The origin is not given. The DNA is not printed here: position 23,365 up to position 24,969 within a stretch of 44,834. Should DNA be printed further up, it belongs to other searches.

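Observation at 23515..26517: GAF-SpoIIE phosphatase paired with a P-loop NTPase that has a transmembrane hairpin inside its NTPase core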

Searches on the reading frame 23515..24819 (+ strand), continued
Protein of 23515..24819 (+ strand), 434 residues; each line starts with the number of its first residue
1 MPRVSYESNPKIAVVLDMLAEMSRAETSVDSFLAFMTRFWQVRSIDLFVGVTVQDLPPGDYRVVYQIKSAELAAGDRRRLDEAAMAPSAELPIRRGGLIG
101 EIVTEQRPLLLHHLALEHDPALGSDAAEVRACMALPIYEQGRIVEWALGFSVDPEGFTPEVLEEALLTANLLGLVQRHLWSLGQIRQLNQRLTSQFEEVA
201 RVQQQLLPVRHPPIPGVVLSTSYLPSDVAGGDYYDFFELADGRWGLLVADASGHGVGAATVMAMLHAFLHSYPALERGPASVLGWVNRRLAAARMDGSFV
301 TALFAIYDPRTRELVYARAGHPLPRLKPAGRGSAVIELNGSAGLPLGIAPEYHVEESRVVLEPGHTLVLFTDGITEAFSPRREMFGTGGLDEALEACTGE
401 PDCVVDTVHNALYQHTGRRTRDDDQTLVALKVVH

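Call 81: fold_search(model_id=the predicted structure, library=pdb)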
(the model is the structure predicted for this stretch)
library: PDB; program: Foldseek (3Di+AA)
matches with E <= 10: 901; with E <= 0.001: 243
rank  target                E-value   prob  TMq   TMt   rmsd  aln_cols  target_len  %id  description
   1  3eq2_A                4.4e-14  1.00  0.44  0.51   5.3       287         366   24  Structure of Hexagonal Crystal form of Pseudomonas aeruginosa RssB (released 2009-10-20)
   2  3eq2_B                1.5e-13  1.00  0.46  0.52   5.6       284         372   27  Structure of Hexagonal Crystal form of Pseudomonas aeruginosa RssB (released 2009-10-20)
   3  3f79_B                2.5e-13  1.00  0.43  0.76   5.0       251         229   26  Structure of pseudo-centered cell crystal form of the C-terminal phosphatase domain of P. aeruginosa RssB (released 2009-11-24)
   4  3f79_D                3.4e-13  1.00  0.42  0.75   5.0       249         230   26  Structure of pseudo-centered cell crystal form of the C-terminal phosphatase domain of P. aeruginosa RssB (released 2009-11-24)
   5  3f79_F                1.0e-12  1.00  0.44  0.77   4.3       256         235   26  Structure of pseudo-centered cell crystal form of the C-terminal phosphatase domain of P. aeruginosa RssB (released 2009-11-24)
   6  3ke6_B                1.3e-12  1.00  0.42  0.51   3.6       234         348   27  The crystal structure of the RsbU and RsbW domains of Rv1364c from Mycobacterium tuberculosis (released 2010-11-10)
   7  3f7a_B                1.6e-12  1.00  0.46  0.53   5.4       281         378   23  Structure of Orthorhombic crystal form of Pseudomonas aeruginosa RssB (released 2009-11-24)
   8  3ke6_A                4.7e-12  1.00  0.42  0.51   3.5       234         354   27  The crystal structure of the RsbU and RsbW domains of Rv1364c from Mycobacterium tuberculosis (released 2010-11-10)
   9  3es2_A                8.6e-12  1.00  0.43  0.80   3.8       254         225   25  Structure of the C-terminal phosphatase domain of P. aeruginonsa RssB (released 2009-10-20)
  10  6k4e_A                9.1e-12  1.00  0.46  0.78   3.7       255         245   23  SiaA-PP2C domain of Pseudomonas aeruginosa (released 2019-06-26)
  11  3f79_E                1.1e-11  1.00  0.44  0.77   4.3       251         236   26  Structure of pseudo-centered cell crystal form of the C-terminal phosphatase domain of P. aeruginosa RssB (released 2009-11-24)
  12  6k4e_B                1.2e-11  1.00  0.47  0.79   3.5       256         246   23  SiaA-PP2C domain of Pseudomonas aeruginosa (released 2019-06-26)
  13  3f79_C                1.6e-11  1.00  0.43  0.76   5.2       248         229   28  Structure of pseudo-centered cell crystal form of the C-terminal phosphatase domain of P. aeruginosa RssB (released 2009-11-24)
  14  3pu9_A                1.7e-11  1.00  0.43  0.75   3.8       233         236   18  Crystal structure of serine/threonine phosphatase Sphaerobacter thermophilus DSM 20745 (released 2010-12-22)
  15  3f7a_A                3.4e-11  1.00  0.41  0.47   7.0       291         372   24  Structure of Orthorhombic crystal form of Pseudomonas aeruginosa RssB (released 2009-11-24)
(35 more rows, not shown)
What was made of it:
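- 23515..24819 (+): GAF-like/PP2C (SpoIIE/RsbU-type) serine phosphatase, 434 aa. Top Foldseek matches are RssB, the Rv1364c RsbU domain, SiaA and SpoIIE PP2C domains at E 1e-14 to 1e-10 (call 81).
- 24235..24810 (+): PP2C/SpoIIE catalytic domain (aa 241-432). Foldseek (call 81).
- On SpoIIE/PP2C phosphatase (PF07228), gene 1: Foldseek to RssB, Rv1364c, SiaA and SpoIIE at E 1e-14 to 1e-10 (call 81).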
